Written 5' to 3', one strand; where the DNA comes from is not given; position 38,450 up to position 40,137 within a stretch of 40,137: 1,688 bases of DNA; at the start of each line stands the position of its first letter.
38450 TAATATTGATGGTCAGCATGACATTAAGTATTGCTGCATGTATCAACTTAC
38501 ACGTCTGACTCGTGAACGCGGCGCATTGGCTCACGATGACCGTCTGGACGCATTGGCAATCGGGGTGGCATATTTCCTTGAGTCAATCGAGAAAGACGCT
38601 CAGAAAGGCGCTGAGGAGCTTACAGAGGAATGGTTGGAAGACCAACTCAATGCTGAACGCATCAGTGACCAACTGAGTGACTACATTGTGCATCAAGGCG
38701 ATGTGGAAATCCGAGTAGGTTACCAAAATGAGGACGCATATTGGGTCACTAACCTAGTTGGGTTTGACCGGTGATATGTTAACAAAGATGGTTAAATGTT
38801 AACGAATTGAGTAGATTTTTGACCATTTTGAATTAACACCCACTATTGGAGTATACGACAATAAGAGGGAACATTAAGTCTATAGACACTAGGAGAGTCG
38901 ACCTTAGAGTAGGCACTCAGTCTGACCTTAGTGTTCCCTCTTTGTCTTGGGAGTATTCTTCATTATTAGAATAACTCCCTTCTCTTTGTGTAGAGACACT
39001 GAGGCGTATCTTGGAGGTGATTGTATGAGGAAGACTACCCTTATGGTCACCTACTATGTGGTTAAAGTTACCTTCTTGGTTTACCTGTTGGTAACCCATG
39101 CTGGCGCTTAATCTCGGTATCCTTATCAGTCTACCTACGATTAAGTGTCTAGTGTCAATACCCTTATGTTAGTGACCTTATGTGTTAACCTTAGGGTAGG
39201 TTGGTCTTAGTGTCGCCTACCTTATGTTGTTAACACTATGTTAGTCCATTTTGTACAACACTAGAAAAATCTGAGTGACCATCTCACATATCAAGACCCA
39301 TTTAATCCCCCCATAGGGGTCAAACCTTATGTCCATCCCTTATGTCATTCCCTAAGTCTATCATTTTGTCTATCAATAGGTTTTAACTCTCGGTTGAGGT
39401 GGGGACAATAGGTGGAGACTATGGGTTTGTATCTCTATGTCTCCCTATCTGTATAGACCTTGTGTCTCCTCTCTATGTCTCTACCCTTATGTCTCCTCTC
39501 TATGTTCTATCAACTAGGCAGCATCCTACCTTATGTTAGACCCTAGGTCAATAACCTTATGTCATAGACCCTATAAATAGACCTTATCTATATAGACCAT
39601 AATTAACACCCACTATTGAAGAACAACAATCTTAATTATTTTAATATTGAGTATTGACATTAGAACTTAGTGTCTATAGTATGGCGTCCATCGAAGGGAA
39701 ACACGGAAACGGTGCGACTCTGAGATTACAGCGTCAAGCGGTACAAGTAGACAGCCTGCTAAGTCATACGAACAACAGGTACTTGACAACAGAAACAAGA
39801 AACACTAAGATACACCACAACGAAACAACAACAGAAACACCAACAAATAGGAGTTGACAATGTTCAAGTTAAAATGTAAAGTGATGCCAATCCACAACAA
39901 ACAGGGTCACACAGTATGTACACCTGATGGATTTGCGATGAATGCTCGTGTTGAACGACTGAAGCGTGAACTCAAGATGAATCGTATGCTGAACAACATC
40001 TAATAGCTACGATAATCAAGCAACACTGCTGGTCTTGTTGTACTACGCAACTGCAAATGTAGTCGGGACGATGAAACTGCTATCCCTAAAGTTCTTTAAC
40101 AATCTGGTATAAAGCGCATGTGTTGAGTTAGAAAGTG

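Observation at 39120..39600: Genome terminus maps inside the window: T7-like left-end sequence and short-repeat array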

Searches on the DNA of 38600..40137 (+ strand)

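Call 6: search_dna_similar(query=window:38780-39900:+, collection=phages, mode=near, max_rows=30)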
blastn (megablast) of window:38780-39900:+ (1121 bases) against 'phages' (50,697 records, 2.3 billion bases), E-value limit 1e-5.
Records with a match: 2; places in all: 2; records where one place covers at least 80% of the query: 2.
Best place of each record, by identity: >=99% 2.
By first word of the organism name: Escherichia 2.
By host as written in the record: - 2.
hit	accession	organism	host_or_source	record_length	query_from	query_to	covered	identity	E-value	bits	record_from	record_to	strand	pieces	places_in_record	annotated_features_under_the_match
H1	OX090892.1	Escherichia phage vB_Eco_Titus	-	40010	1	1121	100%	100.0%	0e+0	2071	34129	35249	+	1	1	hypothetical protein (x4) | unnamed protein product; label:Titus_047; Found by:Patric | hypothetical proteinHOS48_gp06[EscherichiaphageEG1]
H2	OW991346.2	Escherichia phage vB_Eco_Bam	River water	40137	1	1121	100%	99.9%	0e+0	2065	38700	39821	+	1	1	Hypothetical protein (x5) | hypothetical protein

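Call 8: search_dna_similar(query=window:39100-39720:+, collection=phages, mode=distant, max_rows=60, max_evalue=0.001)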
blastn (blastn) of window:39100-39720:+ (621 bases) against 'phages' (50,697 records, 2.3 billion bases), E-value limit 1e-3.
Records with a match: 15; places in all: 16; records where one place covers at least 80% of the query: 2.
Best place of each record, by identity: >=99% 2; 80-90% 11; 60-80% 2.
By first word of the organism name: Escherichia 9; Enterobacteria 2; Aeromonas 1; Edwardsiella 1; Yersinia 1; Enterococcus 1.
By host as written in the record: Escherichia coli 4; - 2; Escherichia coli HY05C 2; Escherichia coli BL21 2; Escherichia coli W3350 (Yale CGSC) 1; Aeromonas salmonicida 1; Edwardsiella ictaluri strain E1 1; Yersinia enterocolitica 1; and 1 more.
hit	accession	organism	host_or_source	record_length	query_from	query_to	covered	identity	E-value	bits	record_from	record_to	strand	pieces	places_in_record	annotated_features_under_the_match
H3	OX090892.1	Escherichia phage vB_Eco_Titus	-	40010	1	621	100%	100.0%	0e+0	1121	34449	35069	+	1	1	hypothetical protein (x3) | unnamed protein product; label:Titus_047; Found by:Patric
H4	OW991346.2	Escherichia phage vB_Eco_Bam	River water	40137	1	621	100%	99.8%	0e+0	1114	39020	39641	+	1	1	Hypothetical protein (x3)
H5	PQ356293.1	Escherichia phage KKE5P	Escherichia coli W3350 (Yale CGSC)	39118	166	239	12%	78.7%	3e-5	56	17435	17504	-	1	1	none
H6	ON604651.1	Aeromonas phage JELG-KS1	Aeromonas salmonicida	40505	120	187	11%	78.3%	1e-4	55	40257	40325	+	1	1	185 bp short direct terminal repeat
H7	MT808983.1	Escherichia phage TM1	Escherichia coli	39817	297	357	10%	82.0%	3e-5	56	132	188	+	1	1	none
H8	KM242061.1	Escherichia phage CICC 80001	Escherichia coli HY05C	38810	166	222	9%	83.3%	3e-5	56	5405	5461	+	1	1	none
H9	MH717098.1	Escherichia phage N30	Escherichia coli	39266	166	222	9%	83.3%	3e-5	56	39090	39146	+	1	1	none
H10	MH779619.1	Enterobacteria phage vB_EcoP_IME390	Escherichia coli BL21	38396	166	222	9%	83.3%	3e-5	56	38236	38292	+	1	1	none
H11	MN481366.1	Escherichia phage vB_EcoP_PHB20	Escherichia coli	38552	166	222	9%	83.3%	3e-5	56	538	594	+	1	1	none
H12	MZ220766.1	Edwardsiella phage PVN09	Edwardsiella ictaluri strain E1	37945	166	222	9%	83.3%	3e-5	56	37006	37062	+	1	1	none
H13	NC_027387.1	Escherichia phage CICC 80001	Escherichia coli HY05C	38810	166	222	9%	83.3%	3e-5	56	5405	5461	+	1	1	none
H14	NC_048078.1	Escherichia phage N30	Escherichia coli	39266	166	222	9%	83.3%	3e-5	56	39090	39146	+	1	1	none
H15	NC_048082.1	Enterobacteria phage vB_EcoP_IME390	Escherichia coli BL21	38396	166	222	9%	83.3%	3e-5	56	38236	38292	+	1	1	none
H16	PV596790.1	Yersinia phage vB_Yep_9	Yersinia enterocolitica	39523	166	222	9%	81.7%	3e-4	52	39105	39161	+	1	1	none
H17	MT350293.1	Enterococcus phage EFA-2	Enterococcus faecalis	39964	166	222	9%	81.0%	3e-4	53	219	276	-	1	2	none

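Call 11: get_annotated_region(hit=H6, flank=600)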
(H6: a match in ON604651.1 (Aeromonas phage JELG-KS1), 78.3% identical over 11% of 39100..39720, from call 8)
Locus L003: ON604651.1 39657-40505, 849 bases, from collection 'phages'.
description: Aeromonas phage JELG-KS1, complete genome.
organism: Aeromonas phage JELG-KS1 (NCBI taxid 2951233)
taxonomy: Viruses; Duplodnaviria; Heunggongvirae; Uroviricota; Caudoviricetes; Autographiviridae; Studiervirinae
host: Aeromonas salmonicida; source: wastewater; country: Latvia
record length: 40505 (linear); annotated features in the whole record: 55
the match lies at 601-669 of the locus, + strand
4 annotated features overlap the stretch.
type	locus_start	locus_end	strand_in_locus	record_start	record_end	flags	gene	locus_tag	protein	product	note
CDS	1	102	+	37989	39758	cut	-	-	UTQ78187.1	terminase large subunit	ORF51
CDS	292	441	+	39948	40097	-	-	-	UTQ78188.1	hypothetical protein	ORF52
CDS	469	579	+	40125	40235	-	-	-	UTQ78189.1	hypothetical protein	ORF53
repeat_region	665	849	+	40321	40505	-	-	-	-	-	185 bp short direct terminal repeat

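Call 12: get_annotated_region(hit=H14, flank=600)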
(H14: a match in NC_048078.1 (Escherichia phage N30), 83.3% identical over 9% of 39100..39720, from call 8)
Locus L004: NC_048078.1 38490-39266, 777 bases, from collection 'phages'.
description: Escherichia phage N30, complete genome.
organism: Escherichia phage N30 (NCBI taxid 2340719)
taxonomy: Viruses; Duplodnaviria; Heunggongvirae; Uroviricota; Caudoviricetes; Autographiviridae; Studiervirinae; Teseptimavirus; Teseptimavirus N30
host: Escherichia coli; source: swine fecal matter; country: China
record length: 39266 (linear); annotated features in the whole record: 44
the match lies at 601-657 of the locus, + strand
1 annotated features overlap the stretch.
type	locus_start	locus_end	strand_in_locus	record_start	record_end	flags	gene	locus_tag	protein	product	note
CDS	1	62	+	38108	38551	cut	-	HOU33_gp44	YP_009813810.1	HNH endonuclease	-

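Call 13: get_annotated_region(hit=H16, flank=600)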
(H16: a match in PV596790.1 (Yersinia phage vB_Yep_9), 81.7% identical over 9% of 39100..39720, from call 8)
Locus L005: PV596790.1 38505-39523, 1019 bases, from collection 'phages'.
description: Yersinia phage vB_Yep_9, complete genome.
organism: Yersinia phage vB_Yep_9 (NCBI taxid 3421738)
taxonomy: Viruses; Duplodnaviria; Heunggongvirae; Uroviricota; Caudoviricetes; Autographivirales; Autotranscriptaviridae; Studiervirinae; Teseptimavirus
host: Yersinia enterocolitica; source: mixed sewage samples; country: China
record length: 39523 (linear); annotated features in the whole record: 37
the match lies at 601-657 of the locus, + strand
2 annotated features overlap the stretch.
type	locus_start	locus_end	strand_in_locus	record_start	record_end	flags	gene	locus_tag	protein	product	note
CDS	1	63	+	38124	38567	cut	-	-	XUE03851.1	hypothetical protein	-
CDS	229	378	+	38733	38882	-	-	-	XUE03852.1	hypothetical protein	-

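Call 15: get_annotated_region(hit=H1, flank=1500)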
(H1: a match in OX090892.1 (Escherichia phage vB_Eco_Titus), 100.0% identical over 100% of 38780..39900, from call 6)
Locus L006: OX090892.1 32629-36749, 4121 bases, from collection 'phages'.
description: Escherichia phage vB_Eco_Titus genome assembly, chromosome: 1.
organism: Escherichia phage vB_Eco_Titus (NCBI taxid 2886365)
taxonomy: Viruses; Duplodnaviria; Heunggongvirae; Uroviricota; Caudoviricetes; Autographiviridae; Studiervirinae
host: -; source: -; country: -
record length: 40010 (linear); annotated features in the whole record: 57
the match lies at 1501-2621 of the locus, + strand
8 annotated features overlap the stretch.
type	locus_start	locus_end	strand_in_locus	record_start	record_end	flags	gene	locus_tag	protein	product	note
CDS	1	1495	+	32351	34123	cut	-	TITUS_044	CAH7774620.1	hypothetical protein Rostov1_00066 [Vibrio phage Rostov-1]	label:Titus_044; Found by:Prokka, GenemarkS and Patric. Hypothetical protein Rostov1_00066 [Vibrio phage Rostov-1] ...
CDS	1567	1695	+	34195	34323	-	-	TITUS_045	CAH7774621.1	hypothetical protein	label:Titus_045; Found by:Patric. No significant homologyviaBLAST-P NR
CDS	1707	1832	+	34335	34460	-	-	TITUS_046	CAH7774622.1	hypothetical protein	label:Titus_046; Found by:Patric. No significant homologyviaBLAST-P NR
CDS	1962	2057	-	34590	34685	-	-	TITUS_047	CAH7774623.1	-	unnamed protein product; label:Titus_047; Found by:Patric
CDS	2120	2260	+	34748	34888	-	-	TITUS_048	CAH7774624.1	hypothetical protein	label:Titus_048; Found by:Patric. No significant homologyviaBLAST-P NR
CDS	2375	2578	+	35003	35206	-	-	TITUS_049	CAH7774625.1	hypothetical protein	label:Titus_049; Found by:Patric. No significant homology viaBLAST-PN R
CDS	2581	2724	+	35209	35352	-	-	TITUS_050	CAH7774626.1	hypothetical proteinHOS48_gp06[EscherichiaphageEG1]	label:Titus_050; Found by:Prokka and Patric. Hypothetical protein HOS48_gp06 [Escherichia phage EG1] blastx NCBI ...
CDS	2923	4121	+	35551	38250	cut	-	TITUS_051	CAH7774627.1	DNA-directed RNA polymerase[AeromonasphageT7-Ah]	label:Titus_051; Found by:GenemarkS, Glimmer, Patric. DNA-directedRNA polymerase [Aeromonas phage T7-Ah] blastx NCBI nr ...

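Call 16: get_annotated_region(hit=H2, flank=1500)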
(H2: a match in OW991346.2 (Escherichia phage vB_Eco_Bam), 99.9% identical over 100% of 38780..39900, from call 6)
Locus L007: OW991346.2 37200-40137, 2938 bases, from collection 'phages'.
description: Escherichia phage vB_Eco_Bam genome assembly, chromosome: 1.
organism: Escherichia phage vB_Eco_Bam (NCBI taxid 2898833)
taxonomy: Viruses; Duplodnaviria; Heunggongvirae; Uroviricota; Caudoviricetes; Autographiviridae; Studiervirinae
host: -; source: River water; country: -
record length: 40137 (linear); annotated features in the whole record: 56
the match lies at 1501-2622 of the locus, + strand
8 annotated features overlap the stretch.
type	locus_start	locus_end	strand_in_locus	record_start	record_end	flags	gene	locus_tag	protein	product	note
CDS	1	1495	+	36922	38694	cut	-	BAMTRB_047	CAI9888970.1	DNA maturase B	label:BAMTRB_047; BLAST DNA maturase B [Pseudomonas phage PspYZU08] YP_009802352.1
CDS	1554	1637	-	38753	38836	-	-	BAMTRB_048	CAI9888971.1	Hypothetical protein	label:BAMTRB_048; BLAST-P NR ABC transport ATP-binding protein Halanaerobiales bacterium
CDS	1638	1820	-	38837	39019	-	-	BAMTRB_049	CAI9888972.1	Hypothetical protein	label:BAMTRB_049; BLAST-P NR Ferredoxin (Metallophaera tengchongensis) though intermediate coverage high percentage ...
CDS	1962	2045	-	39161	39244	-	-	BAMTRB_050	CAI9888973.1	Hypothetical protein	label:BAMTRB_050; BLAST-P NR Oxidoreductase (Rickenellaceae bacterium)high coverage mid level ID though >1 E value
CDS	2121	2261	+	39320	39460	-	-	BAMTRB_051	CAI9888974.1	Hypothetical protein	label:BAMTRB_051; BLAST-P NR two-component hybrid sensor and regulator (uncultured bacterium BLR19) poor scores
CDS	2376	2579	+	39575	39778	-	-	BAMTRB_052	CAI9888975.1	Hypothetical protein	label:BAMTRB_052; BLAST-P NR Nicotinic cholinergic receptorSchistosoma haematobium Low E valuve and coverage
CDS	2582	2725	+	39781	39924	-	-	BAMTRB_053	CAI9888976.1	hypothetical protein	label:BAMTRB_053; BLAST hypothetical protein HWC26_gp007 [Aeromonasphage 2L372X] YP_009846344.1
CDS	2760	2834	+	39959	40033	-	-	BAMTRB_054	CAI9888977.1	hypothetical protein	label:BAMTRB_054; BLAST-P NR various poor bacterial hits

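Call 35: search_dna_similar(query=window:39256-39300:+, collection=phages, mode=distant, max_rows=60, max_evalue=1, rows=spread)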
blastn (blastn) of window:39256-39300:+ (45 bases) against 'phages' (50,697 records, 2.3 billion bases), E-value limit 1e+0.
Records with a match: 249; places in all: 251; records where one place covers at least 80% of the query: 5.
Best place of each record, by identity: >=99% 3; 95-99% 171; 90-95% 44; 80-90% 31.
By first word of the organism name: Escherichia 131; Vibrio 27; Yersinia 21; Salmonella 13; Pectobacterium 11; Pasteurella 10; Pseudomonas 8; Teseptimavirus 6; Aeromonas 5; Shigella 4; and 8 more.
By host as written in the record: - 86; Escherichia coli 23; Vibrio cholerae 20; Escherichia coli rfaC 14; Pasteurella multocida 7; Yersinia pestis 7; Yersinia enterocolitica 5; Shigella sp. 4; and 53 more.
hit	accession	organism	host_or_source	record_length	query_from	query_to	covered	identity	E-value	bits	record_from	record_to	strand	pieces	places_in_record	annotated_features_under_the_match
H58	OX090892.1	Escherichia phage vB_Eco_Titus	-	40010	1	45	100%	100.0%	6e-15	82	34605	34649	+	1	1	unnamed protein product; label:Titus_047; Found by:Patric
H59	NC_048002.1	Escherichia phage SRT7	Escherichia coli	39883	8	45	84%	84.6%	2e-2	41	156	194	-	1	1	none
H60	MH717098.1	Escherichia phage N30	Escherichia coli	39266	10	44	78%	85.7%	2e-2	42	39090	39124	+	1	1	none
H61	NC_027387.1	Escherichia phage CICC 80001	Escherichia coli HY05C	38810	10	44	78%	85.7%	2e-2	42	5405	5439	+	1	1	none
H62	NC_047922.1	Pseudomonas phage Henninger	Pseudomonas sp. CTX2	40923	7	40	76%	85.7%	2e-1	38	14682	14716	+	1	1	none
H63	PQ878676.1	Pasteurella phage GXMP-H1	Pasteurella multocida type D GXBCD-H1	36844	2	31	67%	86.7%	2e-1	37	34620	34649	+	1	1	none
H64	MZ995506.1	Pasteurella phage vB_PmuP_PS30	Pasteurella multocida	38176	2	31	67%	86.7%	2e-1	37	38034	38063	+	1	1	none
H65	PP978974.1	Pasteurella phage Pmp1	Pasteurella multocida (capsular ...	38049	2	31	67%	86.7%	2e-1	37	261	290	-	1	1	hypothetical protein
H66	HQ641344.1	Vibrio phage ICP3_2007_A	Vibrio cholerae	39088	5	31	60%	92.6%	2e-2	41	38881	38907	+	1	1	none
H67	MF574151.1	Vibrio phage JSF25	Vibrio sp.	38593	5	31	60%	92.6%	2e-2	41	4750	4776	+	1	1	none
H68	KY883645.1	Vibrio phage JSF31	Vibrio cholerae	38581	5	31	60%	92.6%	2e-2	41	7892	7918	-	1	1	none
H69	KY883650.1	Vibrio phage JSF18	Vibrio cholerae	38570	5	31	60%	92.6%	2e-2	41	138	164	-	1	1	none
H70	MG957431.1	Vibrio phage Rostov-1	Vibrio cholerae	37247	5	31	60%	92.6%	2e-2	41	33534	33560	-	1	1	none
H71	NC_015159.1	Vibrio phage ICP3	Vibrio cholerae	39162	5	31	60%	92.6%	2e-2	41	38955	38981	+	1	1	none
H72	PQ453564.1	Pseudomonas phage Brt_Psa3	Pseudomonas syringae pv. actinidiae ...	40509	7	35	64%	86.2%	8e-1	36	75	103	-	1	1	none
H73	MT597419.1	Pseudomonas phage vB_PsyP_3MF5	Pseudomonas syringae isolate 3M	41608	8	32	56%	92.0%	2e-1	37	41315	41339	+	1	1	right terminal repeat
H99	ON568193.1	Cedecea phage Yanou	Cedecea davisae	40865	10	33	53%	95.8%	6e-2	40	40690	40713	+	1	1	159 bp short direct terminal repeat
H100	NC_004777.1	Yersinia phage phiA1122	Yersinia pestis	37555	10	33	53%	95.8%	6e-2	40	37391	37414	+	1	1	terminal repeat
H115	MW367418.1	Pectobacterium phage PcCB251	Pectobacterium sp. Pc251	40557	8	31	53%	91.7%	8e-1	36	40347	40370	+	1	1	repeat_region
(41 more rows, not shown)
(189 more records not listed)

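Call 36: get_annotated_region(hit=H99, flank=400)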
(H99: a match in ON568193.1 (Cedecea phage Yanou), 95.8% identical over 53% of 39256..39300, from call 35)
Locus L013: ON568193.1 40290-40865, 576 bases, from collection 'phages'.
description: Cedecea phage Yanou, complete genome.
organism: Cedecea phage Yanou (NCBI taxid 2951236)
taxonomy: Viruses; Duplodnaviria; Heunggongvirae; Uroviricota; Caudoviricetes; Autographiviridae; Studiervirinae; Teseptimavirus
host: Cedecea davisae; source: wastewater; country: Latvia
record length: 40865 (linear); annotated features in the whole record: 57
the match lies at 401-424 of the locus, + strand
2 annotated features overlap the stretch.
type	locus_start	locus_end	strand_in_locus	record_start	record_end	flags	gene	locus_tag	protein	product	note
CDS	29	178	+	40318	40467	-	-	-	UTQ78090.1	hypothetical protein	ORF55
repeat_region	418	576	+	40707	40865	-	-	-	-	-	159 bp short direct terminal repeat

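Call 37: get_annotated_region(hit=H73, flank=400)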
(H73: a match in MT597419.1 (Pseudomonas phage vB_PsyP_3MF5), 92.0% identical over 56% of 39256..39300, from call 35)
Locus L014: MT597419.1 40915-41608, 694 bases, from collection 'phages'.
description: Pseudomonas phage vB_PsyP_3MF5, complete genome.
organism: Pseudomonas phage vB_PsyP_3MF5 (NCBI taxid 2749426)
taxonomy: Viruses; Duplodnaviria; Heunggongvirae; Uroviricota; Caudoviricetes; Autographiviridae; Studiervirinae; Warsawvirus; Warsawvirus 3MF5
host: Pseudomonas syringae isolate 3M; source: withered radish leaves; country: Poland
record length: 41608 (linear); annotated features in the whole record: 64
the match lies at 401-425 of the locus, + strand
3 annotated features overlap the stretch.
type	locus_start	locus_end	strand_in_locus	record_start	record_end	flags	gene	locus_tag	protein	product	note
CDS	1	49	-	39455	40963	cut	-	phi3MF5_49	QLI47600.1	integrase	ORF49; E value = 1e-137; coverage: 480/502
regulatory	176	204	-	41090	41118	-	-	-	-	promoter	putative host promoter; discovered using PromoterHunter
repeat_region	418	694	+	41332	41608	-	-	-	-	-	right terminal repeat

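Call 38: get_annotated_region(hit=H115, flank=400)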
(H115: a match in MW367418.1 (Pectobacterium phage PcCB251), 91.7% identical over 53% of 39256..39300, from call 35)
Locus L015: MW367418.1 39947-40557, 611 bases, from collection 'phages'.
description: Pectobacterium phage PcCB251, complete genome.
organism: Pectobacterium phage PcCB251 (NCBI taxid 2798045)
taxonomy: Viruses; Duplodnaviria; Heunggongvirae; Uroviricota; Caudoviricetes; Autographiviridae; Studiervirinae; Berlinvirus
host: Pectobacterium sp. Pc251; source: -; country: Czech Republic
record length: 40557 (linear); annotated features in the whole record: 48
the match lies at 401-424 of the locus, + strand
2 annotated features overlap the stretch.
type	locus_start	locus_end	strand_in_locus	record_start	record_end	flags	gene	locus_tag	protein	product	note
CDS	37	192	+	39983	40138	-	-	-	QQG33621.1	hypothetical protein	-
repeat_region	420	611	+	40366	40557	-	-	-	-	-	-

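Call 39: get_annotated_region(hit=H100, flank=400)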
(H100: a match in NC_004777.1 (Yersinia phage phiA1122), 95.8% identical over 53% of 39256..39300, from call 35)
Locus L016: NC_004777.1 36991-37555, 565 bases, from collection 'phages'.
description: Yersinia pestis phage phiA1122, complete genome.
organism: Yersinia phage phiA1122 (NCBI taxid 227720)
taxonomy: Viruses; Duplodnaviria; Heunggongvirae; Uroviricota; Caudoviricetes; Autographiviridae; Studiervirinae; Teseptimavirus; Teseptimavirus YpPY
host: Yersinia pestis; source: -; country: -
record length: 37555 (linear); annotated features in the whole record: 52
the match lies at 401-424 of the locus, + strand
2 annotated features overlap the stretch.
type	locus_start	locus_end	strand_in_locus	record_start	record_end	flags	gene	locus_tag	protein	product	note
CDS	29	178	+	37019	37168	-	-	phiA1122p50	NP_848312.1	hypothetical protein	similar to T7 protein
repeat_region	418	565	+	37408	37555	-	-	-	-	-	terminal repeat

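Call 60: search_rna_families(source=window, start=38600, end=40137, threshold=evalue, max_evalue=1)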
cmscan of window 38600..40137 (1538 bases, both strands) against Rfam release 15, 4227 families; matches with E-value up to 1: 0.
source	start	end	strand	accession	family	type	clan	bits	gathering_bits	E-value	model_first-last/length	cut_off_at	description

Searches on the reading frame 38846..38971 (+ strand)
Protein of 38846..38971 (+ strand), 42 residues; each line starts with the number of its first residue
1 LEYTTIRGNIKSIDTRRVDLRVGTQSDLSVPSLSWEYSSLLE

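Call 53: search_protein_families(library=phrogs, proteins=[window:38846-38971:+], max_evalue=0.1)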
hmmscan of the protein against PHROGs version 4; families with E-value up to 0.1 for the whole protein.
window:38846-38971:+ (42 aa): 0 families

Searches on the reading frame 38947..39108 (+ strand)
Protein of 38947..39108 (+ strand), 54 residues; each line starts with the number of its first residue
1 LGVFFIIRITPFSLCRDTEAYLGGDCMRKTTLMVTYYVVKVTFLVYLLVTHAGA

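Call 53: search_protein_families(library=phrogs, proteins=[window:38947-39108:+], max_evalue=0.1)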
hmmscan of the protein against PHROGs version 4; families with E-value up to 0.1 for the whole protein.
window:38947-39108:+ (54 aa): 1 family
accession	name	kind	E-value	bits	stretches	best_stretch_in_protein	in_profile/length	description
phrog_26524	-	unknown function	0.074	14.3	1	20-49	13-42/135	-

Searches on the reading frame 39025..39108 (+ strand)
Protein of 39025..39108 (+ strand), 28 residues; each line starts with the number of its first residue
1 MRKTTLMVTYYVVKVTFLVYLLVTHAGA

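Call 53: search_protein_families(library=phrogs, proteins=[window:39025-39108:+], max_evalue=0.1)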
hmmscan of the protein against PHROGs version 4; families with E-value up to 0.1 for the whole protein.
window:39025-39108:+ (28 aa): 0 families
